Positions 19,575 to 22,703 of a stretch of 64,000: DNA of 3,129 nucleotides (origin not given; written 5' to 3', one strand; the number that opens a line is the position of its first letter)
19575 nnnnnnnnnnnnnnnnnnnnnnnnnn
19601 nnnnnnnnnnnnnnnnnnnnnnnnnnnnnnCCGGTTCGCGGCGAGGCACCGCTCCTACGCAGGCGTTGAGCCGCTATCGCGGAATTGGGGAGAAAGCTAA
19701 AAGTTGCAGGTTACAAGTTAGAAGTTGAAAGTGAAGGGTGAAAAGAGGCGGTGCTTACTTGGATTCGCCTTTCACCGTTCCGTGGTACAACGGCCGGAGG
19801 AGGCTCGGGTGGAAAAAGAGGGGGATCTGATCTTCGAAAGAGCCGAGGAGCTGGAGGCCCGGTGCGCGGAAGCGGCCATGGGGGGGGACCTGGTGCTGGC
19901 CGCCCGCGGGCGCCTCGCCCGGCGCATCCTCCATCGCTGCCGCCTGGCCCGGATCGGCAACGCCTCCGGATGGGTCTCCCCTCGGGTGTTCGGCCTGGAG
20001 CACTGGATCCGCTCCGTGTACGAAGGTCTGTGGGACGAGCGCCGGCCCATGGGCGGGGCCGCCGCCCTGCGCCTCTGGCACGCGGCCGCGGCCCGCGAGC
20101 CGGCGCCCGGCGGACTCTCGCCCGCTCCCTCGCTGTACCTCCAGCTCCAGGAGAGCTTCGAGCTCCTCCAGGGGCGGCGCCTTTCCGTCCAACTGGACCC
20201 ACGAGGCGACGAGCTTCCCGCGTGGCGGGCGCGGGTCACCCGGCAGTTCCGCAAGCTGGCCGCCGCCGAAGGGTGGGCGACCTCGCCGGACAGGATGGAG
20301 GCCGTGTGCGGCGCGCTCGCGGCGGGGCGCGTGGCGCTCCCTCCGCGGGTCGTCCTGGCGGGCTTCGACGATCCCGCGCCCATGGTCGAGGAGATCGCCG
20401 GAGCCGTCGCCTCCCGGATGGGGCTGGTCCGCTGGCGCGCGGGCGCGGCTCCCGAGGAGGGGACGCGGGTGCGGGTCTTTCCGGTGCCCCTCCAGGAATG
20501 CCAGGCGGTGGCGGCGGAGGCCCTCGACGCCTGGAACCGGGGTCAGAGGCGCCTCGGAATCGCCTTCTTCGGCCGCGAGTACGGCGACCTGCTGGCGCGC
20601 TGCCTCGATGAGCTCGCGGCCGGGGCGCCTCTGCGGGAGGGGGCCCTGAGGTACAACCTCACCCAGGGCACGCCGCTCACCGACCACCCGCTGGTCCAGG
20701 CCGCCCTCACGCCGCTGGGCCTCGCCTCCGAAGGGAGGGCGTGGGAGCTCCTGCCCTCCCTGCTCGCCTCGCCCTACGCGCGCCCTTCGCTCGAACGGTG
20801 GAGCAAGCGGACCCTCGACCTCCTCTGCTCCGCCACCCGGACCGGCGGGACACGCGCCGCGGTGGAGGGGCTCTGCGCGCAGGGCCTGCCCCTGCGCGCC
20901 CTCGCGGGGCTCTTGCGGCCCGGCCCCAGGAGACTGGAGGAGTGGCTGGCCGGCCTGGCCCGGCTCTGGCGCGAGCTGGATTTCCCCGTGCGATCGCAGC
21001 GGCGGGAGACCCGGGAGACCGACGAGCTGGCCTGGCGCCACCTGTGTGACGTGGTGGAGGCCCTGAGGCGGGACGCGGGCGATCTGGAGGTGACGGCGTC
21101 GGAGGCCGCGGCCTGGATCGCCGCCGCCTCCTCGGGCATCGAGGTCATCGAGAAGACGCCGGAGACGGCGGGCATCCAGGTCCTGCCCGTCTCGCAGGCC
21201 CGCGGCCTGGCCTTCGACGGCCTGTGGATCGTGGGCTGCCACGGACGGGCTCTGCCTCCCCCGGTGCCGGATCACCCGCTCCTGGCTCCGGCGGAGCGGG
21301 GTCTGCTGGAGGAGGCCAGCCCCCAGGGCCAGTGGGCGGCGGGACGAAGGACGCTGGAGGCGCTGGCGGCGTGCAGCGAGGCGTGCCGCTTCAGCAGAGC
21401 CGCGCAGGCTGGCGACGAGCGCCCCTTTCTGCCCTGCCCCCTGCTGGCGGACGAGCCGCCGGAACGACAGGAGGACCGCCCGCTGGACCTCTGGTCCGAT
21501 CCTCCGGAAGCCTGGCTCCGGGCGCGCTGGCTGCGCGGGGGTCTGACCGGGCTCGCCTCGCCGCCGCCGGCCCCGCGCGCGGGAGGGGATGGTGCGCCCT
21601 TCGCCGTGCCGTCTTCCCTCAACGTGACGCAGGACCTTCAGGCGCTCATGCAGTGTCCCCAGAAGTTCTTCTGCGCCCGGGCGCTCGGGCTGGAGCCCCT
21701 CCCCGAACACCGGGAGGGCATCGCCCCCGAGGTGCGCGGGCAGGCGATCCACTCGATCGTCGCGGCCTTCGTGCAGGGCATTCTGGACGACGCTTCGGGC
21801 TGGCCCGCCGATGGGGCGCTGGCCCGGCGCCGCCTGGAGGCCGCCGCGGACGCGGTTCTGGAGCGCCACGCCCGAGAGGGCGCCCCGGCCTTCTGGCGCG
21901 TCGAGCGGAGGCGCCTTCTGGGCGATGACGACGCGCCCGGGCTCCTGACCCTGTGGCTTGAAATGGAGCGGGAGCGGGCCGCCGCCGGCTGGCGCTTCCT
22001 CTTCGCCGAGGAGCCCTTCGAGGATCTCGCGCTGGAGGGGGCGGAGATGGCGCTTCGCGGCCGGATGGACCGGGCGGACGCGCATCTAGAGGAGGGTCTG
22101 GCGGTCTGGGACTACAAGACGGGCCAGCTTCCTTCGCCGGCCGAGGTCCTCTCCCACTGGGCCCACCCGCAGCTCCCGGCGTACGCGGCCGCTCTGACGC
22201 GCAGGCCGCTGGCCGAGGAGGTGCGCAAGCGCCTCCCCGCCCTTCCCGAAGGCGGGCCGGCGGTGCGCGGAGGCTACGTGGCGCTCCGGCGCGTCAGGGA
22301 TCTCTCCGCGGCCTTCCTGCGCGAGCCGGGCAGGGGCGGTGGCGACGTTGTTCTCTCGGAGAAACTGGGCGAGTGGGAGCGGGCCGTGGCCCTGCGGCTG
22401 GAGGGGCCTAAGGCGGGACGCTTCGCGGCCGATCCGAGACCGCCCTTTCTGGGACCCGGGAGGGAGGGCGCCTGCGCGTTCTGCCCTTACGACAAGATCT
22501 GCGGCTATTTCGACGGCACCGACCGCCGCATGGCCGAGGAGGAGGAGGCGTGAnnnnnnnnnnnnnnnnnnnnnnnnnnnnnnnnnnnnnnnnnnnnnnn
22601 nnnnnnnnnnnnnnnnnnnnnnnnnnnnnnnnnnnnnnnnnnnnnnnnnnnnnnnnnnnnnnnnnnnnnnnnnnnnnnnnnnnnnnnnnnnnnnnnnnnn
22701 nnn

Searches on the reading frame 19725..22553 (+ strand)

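Call 50: search_protein_families(library=pfam, proteins=[window:19725-22553:+], max_evalue=0.00001)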
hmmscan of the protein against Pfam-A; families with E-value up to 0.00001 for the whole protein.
window:19725-22553:+ (942 aa): 1 family
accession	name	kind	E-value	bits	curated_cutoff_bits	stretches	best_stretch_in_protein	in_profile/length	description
PF12705.13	PDDEXK_1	-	7.3e-28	98.6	22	1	637-926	6-246/247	PD-(D/E)XK nuclease superfamily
